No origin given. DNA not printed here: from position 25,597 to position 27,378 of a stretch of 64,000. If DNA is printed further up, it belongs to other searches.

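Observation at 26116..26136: Ammonia-lyase/aminomutase-family protein without the Ala-Ser-Gly triad that forms the MIO cofactor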

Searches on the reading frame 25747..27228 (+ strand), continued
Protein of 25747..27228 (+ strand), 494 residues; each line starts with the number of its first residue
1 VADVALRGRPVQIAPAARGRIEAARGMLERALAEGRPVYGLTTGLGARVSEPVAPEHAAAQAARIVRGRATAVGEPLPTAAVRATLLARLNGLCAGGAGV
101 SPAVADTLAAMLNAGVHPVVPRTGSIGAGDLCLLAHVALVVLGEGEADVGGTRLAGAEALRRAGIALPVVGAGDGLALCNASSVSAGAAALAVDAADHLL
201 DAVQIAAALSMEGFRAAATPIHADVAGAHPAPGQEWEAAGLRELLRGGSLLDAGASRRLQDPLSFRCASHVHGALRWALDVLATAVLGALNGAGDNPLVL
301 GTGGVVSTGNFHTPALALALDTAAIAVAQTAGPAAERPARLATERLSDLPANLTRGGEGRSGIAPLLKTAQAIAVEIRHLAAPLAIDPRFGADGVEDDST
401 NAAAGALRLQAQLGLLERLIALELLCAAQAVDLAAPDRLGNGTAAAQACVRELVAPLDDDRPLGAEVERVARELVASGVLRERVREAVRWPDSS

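Call 18: search_solved_structures(query=window:25747-27228:+, show_alignments=5, max_evalue=1e-54)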
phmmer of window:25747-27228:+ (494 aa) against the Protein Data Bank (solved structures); distinct sequences matched with E-value up to 1e-54: 8.
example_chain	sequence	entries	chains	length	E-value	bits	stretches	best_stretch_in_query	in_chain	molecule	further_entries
6s7j_A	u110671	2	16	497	9e-61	209.5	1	3-471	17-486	Uncharacterized protein | ergothionase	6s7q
6v6h_A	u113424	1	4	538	5.8e-59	203.5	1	7-485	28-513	Histidine ammonia-lyase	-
7tqr_A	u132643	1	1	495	1.5e-57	198.8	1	24-472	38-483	Probable histidine ammonia-lyase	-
1gkj_A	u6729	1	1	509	2.2e-56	195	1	11-480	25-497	HISTIDINE AMMONIA-LYASE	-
1gkm_B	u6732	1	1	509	3e-56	194.5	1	11-480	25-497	Histidine ammonia-lyase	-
1b8f_A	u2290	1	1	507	3.4e-55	191.1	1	11-480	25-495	Histidine ammonia-lyase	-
1gk3_A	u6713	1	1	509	5e-55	190.5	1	11-480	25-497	HISTIDINE AMMONIA-LYASE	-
1eb4_A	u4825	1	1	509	8.5e-55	189.7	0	11-480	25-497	HISTIDINE AMMONIA-LYASE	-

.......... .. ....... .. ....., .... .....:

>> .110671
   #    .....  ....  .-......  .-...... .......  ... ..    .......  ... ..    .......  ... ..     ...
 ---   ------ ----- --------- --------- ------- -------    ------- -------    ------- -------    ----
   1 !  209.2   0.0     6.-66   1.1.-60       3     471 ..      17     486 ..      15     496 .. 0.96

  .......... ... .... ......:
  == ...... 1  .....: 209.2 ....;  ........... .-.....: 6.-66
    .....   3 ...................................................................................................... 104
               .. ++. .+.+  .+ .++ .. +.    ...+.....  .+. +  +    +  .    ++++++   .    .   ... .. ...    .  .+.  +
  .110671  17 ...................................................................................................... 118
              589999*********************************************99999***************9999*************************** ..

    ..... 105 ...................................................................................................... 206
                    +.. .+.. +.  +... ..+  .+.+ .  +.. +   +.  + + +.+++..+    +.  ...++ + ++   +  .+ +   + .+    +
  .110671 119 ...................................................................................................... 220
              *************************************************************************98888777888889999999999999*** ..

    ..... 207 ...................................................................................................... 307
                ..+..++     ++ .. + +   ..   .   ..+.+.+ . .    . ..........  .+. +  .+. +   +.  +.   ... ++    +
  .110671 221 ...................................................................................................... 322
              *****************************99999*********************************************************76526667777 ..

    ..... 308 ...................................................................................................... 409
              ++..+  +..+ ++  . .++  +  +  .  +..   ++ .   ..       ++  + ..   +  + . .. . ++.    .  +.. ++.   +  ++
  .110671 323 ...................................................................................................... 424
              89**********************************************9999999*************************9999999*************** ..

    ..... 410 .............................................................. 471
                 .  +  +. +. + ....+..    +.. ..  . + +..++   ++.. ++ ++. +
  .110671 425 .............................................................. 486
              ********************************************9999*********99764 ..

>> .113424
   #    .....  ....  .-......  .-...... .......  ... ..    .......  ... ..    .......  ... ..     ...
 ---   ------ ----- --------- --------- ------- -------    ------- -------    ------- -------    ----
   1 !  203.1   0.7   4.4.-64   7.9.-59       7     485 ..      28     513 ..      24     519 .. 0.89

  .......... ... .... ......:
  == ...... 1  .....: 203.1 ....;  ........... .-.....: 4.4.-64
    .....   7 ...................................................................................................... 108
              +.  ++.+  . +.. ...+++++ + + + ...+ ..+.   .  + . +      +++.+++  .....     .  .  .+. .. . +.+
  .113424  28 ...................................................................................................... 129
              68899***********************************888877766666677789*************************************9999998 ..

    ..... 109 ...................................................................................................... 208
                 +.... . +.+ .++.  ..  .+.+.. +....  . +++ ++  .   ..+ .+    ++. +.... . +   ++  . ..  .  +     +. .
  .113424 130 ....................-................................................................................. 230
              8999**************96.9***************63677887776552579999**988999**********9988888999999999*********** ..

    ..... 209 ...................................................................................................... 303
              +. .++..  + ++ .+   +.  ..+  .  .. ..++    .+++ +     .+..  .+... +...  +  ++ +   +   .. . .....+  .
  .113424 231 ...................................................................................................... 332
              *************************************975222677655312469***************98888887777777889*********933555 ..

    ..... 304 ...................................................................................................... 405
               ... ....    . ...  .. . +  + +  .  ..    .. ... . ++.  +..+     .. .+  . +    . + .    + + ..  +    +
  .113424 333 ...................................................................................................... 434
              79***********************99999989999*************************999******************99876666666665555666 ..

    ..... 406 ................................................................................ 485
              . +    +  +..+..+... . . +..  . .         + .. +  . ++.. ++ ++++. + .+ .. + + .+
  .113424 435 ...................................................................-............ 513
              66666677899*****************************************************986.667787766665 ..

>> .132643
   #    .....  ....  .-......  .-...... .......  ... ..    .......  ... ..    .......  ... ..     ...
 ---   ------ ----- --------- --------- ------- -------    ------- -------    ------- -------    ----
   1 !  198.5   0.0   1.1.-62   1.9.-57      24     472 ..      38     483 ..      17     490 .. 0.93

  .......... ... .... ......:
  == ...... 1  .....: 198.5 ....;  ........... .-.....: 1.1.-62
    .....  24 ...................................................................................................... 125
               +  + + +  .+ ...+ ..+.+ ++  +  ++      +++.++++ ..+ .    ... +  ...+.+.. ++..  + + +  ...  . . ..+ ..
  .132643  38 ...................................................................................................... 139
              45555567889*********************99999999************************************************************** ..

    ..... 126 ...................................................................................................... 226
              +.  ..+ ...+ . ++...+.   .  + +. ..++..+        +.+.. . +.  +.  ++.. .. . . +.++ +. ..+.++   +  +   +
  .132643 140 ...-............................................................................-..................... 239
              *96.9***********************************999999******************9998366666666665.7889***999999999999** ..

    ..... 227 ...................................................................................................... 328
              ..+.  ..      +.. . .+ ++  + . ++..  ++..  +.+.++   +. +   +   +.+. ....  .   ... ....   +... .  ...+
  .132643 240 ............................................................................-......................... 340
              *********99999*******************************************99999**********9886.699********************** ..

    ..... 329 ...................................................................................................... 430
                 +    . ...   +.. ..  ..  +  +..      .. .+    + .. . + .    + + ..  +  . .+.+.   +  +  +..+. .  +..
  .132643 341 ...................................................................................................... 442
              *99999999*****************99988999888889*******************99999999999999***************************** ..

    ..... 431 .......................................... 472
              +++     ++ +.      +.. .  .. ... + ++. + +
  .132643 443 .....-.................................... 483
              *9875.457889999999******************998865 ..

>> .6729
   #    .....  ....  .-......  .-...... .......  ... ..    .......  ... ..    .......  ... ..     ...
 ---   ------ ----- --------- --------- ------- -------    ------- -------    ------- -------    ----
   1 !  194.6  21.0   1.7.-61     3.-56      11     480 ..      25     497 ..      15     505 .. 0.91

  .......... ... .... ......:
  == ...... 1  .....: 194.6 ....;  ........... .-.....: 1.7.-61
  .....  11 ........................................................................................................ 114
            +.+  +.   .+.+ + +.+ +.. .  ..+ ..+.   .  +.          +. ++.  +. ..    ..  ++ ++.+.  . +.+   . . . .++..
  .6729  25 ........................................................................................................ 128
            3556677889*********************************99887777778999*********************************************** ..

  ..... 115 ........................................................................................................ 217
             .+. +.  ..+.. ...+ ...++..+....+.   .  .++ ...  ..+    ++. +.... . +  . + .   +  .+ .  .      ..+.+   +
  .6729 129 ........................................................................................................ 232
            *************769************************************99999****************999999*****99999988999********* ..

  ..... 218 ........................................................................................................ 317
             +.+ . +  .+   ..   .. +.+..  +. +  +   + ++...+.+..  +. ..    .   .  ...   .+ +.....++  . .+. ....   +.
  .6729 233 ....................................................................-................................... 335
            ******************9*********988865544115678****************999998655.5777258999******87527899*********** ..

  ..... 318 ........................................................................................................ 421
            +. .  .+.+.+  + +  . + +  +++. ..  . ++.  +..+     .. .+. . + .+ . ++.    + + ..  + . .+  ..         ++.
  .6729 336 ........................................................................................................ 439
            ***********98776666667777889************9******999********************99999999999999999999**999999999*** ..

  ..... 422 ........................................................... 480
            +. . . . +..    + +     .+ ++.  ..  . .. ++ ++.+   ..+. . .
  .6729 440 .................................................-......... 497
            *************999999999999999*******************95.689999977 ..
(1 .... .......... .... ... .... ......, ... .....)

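Call 19: find_encoding_contigs(protein=P0006, flank=10000, max_places=2)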
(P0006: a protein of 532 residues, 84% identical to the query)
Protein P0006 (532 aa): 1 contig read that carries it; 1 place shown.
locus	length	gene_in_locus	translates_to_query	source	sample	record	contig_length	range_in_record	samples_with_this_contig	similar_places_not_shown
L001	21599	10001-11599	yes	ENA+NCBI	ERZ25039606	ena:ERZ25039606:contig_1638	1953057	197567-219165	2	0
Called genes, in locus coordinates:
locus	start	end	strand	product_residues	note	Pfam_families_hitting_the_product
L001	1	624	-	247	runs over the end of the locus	PF13476:AAA_23 (weak), PF13555:AAA_29 (weak), PF00005:ABC_tran, PF02463:SMC_N (faint), PF13175:AAA_15 (faint), PF13304:AAA_21 (weak)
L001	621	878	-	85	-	PF12399:BCA_ABC_TP_C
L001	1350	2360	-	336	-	PF02653:BPD_transp_2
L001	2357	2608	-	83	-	PF02653:BPD_transp_2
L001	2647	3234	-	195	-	PF02653:BPD_transp_2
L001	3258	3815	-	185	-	PF13433:Peripla_BP_5, PF13458:Peripla_BP_6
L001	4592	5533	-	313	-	PF01488:Shikimate_DH (weak), PF02826:2-Hacid_dh_C (weak), PF03446:NAD_binding_2, PF03807:F420_oxidored (weak), PF14833:NAD_binding_11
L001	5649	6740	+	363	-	PF00356:LacI, PF00532:Peripla_BP_1, PF13407:Peripla_BP_4, PF13377:Peripla_BP_3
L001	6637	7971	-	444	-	PF00557:Peptidase_M24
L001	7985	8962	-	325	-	PF02779:Transket_pyr, PF02780:Transketolase_C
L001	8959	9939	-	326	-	PF00676:E1_dh, PF02775:TPP_enzyme_C (faint)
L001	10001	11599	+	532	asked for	PF00221:Lyase_aromatic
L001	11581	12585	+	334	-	PF02423:OCD_Mu_crystall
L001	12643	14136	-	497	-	PF08450:SGL (faint), PF24684:Vgb_lyase, PF01436:NHL (faint), PF24684:Vgb_lyase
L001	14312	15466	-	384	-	PF12768:Rax2 (faint), PF17164:DUF5122 (faint)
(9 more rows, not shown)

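Call 20: find_encoding_contigs(protein=P0028, flank=10000, max_places=2)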
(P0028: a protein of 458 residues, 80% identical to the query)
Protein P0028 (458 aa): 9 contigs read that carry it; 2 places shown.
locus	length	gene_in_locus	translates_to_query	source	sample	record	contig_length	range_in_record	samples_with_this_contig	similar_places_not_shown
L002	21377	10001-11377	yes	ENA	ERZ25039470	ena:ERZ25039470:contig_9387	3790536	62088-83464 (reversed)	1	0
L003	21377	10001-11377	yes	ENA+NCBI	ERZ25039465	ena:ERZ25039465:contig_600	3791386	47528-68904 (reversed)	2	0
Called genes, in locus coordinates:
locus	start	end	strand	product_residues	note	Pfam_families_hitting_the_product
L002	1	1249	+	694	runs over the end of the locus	PF00724:Oxidored_FMN, PF00070:Pyr_redox (faint), PF07992:Pyr_redox_2, PF13450:NAD_binding_8 (faint), PF22620:OYE-like_second_a-b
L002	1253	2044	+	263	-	PF03301:Trp_dioxygenase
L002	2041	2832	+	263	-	PF01636:APH, PF04655:APH_6_hur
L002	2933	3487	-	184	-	PF20408:Abhydrolase_11, PF12146:Hydrolase_4 (faint), PF12695:Abhydrolase_5 (weak)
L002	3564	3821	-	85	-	PF09037:Sulphotransf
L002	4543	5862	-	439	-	PF00884:Sulfatase, PF01663:Phosphodiest (faint), PF16347:SGSH_C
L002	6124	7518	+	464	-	PF05694:SBP56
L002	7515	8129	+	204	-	-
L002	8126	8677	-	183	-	PF05995:CDO_I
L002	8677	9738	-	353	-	PF00174:Oxidored_molyb, PF03404:Mo-co_dimer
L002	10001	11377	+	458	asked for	PF00221:Lyase_aromatic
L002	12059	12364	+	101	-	PF02423:OCD_Mu_crystall (weak)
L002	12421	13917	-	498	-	-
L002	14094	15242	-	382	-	PF17164:DUF5122 (faint)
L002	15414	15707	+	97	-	PF02416:TatA_B_E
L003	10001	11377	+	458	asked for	PF00221:Lyase_aromatic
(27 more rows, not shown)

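Call 21: find_encoding_contigs(protein=P0113, flank=10000, max_places=2)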
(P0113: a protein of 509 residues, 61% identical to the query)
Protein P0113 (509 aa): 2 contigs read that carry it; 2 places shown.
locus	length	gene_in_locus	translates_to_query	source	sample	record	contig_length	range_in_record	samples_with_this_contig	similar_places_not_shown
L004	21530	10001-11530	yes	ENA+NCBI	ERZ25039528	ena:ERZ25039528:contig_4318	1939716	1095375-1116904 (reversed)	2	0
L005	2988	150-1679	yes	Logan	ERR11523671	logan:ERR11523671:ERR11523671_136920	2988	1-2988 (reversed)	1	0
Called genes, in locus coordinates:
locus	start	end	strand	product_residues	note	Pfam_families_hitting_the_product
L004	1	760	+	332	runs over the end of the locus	PF00005:ABC_tran, PF13304:AAA_21 (weak), PF13732:DrrA1-3_C (weak)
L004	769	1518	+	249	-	PF01061:ABC2_membrane, PF12698:ABC2_membrane_3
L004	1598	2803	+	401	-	PF02771:Acyl-CoA_dh_N, PF00441:Acyl-CoA_dh_1, PF08028:Acyl-CoA_dh_2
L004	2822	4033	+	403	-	PF18130:ATPgrasp_N (faint), PF02655:ATP-grasp_3 (weak), PF13535:ATP-grasp_4 (weak)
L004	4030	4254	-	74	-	-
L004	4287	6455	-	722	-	PF00176:SNF2-rel_dom, PF00271:Helicase_C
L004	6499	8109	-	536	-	PF07690:MFS_1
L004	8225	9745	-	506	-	PF00221:Lyase_aromatic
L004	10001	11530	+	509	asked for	PF00221:Lyase_aromatic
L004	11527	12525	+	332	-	PF02423:OCD_Mu_crystall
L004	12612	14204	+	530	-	PF17391:Urocanase_N, PF01175:Urocanase, PF17392:Urocanase_C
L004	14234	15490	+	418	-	PF01979:Amidohydro_1, PF07969:Amidohydro_3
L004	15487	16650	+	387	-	PF01979:Amidohydro_1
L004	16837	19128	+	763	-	-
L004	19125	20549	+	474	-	PF23539:DUF7134 (weak), PF07730:HisKA_3, PF02518:HATPase_c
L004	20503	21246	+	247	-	PF00072:Response_reg, PF00196:GerE, PF08281:Sigma70_r4_2 (weak)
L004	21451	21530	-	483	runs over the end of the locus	-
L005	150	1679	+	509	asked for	PF00221:Lyase_aromatic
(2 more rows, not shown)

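Call 22: find_encoding_contigs(protein=P0116, flank=8000, max_places=1)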
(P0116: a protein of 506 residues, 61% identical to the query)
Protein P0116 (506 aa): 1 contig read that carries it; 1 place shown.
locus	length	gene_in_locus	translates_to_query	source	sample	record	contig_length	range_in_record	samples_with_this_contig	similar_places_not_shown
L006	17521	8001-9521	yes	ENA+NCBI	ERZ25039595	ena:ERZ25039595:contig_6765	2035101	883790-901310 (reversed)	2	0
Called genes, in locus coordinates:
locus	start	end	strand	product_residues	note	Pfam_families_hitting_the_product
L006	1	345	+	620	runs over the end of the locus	PF00027:cNMP_binding, PF00571:CBS, PF03445:DUF294, PF10335:DUF294_C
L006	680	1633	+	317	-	PF00005:ABC_tran, PF13304:AAA_21, PF13732:DrrA1-3_C (weak)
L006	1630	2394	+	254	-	PF01061:ABC2_membrane, PF12698:ABC2_membrane_3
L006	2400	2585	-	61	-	-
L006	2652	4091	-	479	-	PF00176:SNF2-rel_dom, PF00271:Helicase_C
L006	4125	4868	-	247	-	PF07443:HARP (weak)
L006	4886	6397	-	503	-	PF00083:Sugar_tr (weak), PF07690:MFS_1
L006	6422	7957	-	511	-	PF00221:Lyase_aromatic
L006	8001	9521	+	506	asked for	PF00221:Lyase_aromatic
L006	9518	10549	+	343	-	PF02423:OCD_Mu_crystall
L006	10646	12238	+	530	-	PF17391:Urocanase_N, PF01175:Urocanase, PF17392:Urocanase_C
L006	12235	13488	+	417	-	PF07969:Amidohydro_3, PF01979:Amidohydro_1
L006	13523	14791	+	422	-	PF01979:Amidohydro_1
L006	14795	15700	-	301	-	PF09407:AbiEi_1 (weak)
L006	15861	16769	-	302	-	PF02826:2-Hacid_dh_C, PF03446:NAD_binding_2, PF03807:F420_oxidored (weak), PF14833:NAD_binding_11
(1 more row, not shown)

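Call 23: find_encoding_contigs(protein=P0065, flank=8000, max_places=1)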
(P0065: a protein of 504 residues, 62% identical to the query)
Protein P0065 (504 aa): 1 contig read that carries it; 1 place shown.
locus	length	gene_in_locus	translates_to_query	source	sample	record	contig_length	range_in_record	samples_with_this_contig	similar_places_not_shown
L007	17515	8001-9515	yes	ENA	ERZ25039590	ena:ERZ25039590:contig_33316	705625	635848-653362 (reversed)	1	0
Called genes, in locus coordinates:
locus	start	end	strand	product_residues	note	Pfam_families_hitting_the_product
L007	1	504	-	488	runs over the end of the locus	PF00171:Aldedh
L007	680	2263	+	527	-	PF13520:AA_permease_2, PF00324:AA_permease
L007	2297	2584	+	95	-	PF05199:GMC_oxred_C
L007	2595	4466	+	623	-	PF00027:cNMP_binding, PF00571:CBS (weak), PF03445:DUF294, PF10335:DUF294_C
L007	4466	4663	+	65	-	-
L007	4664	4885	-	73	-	-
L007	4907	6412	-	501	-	PF00083:Sugar_tr (weak), PF07690:MFS_1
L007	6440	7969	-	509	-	PF00221:Lyase_aromatic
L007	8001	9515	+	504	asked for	PF00221:Lyase_aromatic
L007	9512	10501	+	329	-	PF02423:OCD_Mu_crystall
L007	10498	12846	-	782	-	PF00990:GGDEF, PF01966:HD, PF13487:HD_5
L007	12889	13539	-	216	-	-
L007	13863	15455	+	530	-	PF17391:Urocanase_N, PF01175:Urocanase, PF17392:Urocanase_C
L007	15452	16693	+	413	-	PF01979:Amidohydro_1, PF07969:Amidohydro_3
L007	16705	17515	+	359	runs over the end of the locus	PF01979:Amidohydro_1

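Call 24: find_encoding_contigs(protein=P0042, flank=8000, max_places=1)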
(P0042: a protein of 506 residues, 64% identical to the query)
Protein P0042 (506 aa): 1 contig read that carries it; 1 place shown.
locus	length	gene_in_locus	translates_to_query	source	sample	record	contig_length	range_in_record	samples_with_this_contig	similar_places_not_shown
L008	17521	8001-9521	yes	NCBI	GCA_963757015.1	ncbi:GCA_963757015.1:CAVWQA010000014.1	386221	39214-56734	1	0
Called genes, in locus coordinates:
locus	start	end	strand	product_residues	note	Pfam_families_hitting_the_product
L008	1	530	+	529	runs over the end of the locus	PF13520:AA_permease_2, PF00324:AA_permease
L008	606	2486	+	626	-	PF00027:cNMP_binding, PF00571:CBS (weak), PF03445:DUF294, PF10335:DUF294_C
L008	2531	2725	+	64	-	-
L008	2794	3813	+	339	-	PF00005:ABC_tran, PF13304:AAA_21 (weak), PF13732:DrrA1-3_C (weak)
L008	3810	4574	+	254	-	PF01061:ABC2_membrane, PF12698:ABC2_membrane_3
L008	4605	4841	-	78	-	-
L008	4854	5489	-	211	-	PF07690:MFS_1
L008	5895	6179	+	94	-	-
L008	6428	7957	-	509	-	PF00221:Lyase_aromatic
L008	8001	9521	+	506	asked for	PF00221:Lyase_aromatic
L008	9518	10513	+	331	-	PF02423:OCD_Mu_crystall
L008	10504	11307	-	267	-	PF01061:ABC2_membrane, PF12698:ABC2_membrane_3 (weak)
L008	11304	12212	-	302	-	PF02463:SMC_N (faint), PF00005:ABC_tran, PF13304:AAA_21 (weak)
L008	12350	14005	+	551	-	PF17391:Urocanase_N, PF01175:Urocanase, PF17392:Urocanase_C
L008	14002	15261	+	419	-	PF01979:Amidohydro_1, PF07969:Amidohydro_3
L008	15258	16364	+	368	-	PF01979:Amidohydro_1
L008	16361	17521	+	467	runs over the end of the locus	PF00221:Lyase_aromatic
